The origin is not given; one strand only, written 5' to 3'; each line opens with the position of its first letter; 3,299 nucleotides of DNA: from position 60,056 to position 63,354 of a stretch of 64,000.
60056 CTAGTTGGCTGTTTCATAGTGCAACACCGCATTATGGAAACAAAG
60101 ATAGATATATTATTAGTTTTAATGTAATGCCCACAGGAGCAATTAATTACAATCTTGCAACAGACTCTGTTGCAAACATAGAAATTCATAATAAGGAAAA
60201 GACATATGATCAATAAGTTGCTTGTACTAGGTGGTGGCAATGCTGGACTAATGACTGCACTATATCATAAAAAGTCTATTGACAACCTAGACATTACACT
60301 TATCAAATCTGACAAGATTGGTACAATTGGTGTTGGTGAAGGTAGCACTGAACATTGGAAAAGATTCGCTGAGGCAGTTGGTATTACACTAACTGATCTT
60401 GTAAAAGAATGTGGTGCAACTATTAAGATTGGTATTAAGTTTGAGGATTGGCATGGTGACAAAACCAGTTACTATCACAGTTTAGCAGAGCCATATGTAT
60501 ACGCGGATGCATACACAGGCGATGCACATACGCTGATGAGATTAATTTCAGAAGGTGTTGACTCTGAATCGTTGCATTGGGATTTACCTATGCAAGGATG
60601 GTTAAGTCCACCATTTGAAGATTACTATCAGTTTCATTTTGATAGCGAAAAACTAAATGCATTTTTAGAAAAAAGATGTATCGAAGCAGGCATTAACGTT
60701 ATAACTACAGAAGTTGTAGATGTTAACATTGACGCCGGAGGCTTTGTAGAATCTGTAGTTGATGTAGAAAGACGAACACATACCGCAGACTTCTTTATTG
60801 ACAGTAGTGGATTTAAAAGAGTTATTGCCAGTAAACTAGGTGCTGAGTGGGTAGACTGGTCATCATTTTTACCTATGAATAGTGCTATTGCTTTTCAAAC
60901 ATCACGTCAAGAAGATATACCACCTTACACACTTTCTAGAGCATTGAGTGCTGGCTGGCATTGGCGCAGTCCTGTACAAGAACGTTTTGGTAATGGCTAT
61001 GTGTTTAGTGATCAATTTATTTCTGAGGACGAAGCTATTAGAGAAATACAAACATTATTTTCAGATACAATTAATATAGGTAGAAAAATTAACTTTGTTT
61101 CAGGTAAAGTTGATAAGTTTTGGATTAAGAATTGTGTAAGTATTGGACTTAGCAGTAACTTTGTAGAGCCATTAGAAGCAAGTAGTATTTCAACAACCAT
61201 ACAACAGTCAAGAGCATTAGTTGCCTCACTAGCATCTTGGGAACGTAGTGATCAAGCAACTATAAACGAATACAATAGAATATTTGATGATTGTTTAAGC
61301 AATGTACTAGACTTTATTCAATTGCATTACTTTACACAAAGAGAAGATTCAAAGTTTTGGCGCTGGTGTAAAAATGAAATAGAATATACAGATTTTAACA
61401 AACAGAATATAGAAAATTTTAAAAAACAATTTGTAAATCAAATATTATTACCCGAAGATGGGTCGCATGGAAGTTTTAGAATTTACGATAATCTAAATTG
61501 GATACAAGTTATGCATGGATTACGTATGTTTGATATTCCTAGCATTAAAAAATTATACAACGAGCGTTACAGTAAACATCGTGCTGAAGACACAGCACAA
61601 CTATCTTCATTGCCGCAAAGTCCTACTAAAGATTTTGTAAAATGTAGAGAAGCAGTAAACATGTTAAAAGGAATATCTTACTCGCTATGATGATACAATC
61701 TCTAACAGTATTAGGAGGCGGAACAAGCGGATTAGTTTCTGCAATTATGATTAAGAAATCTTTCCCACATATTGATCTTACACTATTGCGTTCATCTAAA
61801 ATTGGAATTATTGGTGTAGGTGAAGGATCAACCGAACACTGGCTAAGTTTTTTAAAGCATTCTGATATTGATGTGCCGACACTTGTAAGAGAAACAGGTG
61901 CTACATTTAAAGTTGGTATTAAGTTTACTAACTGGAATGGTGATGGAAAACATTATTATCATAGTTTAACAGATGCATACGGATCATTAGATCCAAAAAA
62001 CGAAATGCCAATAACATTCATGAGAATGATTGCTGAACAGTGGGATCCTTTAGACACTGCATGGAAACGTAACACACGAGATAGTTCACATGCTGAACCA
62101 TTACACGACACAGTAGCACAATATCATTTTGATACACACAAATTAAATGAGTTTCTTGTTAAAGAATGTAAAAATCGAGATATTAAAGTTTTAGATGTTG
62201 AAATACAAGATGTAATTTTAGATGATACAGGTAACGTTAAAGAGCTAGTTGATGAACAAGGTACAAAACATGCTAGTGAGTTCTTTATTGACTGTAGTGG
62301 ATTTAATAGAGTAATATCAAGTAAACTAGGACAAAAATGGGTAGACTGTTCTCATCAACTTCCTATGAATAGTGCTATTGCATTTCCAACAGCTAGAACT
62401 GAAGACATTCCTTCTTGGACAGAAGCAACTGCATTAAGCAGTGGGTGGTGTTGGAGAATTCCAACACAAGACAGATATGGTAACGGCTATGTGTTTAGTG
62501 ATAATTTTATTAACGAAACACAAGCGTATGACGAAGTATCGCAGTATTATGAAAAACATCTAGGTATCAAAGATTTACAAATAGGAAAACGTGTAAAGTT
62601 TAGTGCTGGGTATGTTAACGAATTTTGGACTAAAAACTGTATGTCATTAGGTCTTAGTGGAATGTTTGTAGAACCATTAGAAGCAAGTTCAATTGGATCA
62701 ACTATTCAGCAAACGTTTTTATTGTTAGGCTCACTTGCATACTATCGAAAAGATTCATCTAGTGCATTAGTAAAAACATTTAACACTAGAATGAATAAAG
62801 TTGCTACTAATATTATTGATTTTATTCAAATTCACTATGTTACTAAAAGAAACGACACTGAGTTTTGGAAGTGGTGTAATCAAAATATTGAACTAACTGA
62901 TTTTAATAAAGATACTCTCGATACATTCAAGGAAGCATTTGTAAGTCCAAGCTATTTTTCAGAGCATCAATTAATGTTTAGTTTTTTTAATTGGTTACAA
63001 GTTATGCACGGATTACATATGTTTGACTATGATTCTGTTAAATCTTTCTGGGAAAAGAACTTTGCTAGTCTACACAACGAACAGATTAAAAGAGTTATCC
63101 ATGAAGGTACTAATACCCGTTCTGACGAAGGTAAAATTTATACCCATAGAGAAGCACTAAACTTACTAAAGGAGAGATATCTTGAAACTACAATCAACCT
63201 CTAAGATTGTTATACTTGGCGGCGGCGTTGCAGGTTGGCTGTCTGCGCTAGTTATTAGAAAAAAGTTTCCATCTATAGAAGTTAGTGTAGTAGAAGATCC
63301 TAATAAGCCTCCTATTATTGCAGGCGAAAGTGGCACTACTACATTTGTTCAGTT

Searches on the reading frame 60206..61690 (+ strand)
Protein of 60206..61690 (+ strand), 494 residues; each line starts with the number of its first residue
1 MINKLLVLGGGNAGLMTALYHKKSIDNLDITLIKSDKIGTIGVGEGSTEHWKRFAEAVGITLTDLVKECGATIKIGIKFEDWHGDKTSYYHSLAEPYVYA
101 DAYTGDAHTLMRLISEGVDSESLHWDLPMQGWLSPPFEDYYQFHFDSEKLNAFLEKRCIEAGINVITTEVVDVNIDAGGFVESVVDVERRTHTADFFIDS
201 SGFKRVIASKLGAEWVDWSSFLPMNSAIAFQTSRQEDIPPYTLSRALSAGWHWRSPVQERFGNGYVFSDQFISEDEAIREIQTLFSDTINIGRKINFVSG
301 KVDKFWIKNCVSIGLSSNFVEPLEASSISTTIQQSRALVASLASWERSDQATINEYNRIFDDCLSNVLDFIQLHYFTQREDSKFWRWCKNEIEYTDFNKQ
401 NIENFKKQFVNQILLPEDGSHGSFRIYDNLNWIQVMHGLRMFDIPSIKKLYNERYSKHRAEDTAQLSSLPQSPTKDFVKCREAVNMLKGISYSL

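Call 44: search_protein_families(library=pfam, proteins=[window:60206-61690:+], max_evalue=0.001)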
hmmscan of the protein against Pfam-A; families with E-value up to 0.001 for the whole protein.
window:60206-61690:+ (494 aa): 2 families
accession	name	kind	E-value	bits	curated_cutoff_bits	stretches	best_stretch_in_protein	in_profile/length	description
PF04820.20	Trp_halogenase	-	1.2e-105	354.4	21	1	4-441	1-444/458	Tryptophan halogenase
PF01266.30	DAO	-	0.00052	20.1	27.9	0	5-202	2-203/353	FAD dependent oxidoreductase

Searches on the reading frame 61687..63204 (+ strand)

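Call 44: search_protein_families(library=pfam, proteins=[window:61687-63204:+], max_evalue=0.001)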
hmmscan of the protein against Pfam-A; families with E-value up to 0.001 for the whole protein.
window:61687-63204:+ (505 aa): 1 family
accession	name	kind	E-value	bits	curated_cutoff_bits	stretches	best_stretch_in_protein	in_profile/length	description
PF04820.20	Trp_halogenase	-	5.7e-97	325.9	21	1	6-445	2-444/458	Tryptophan halogenase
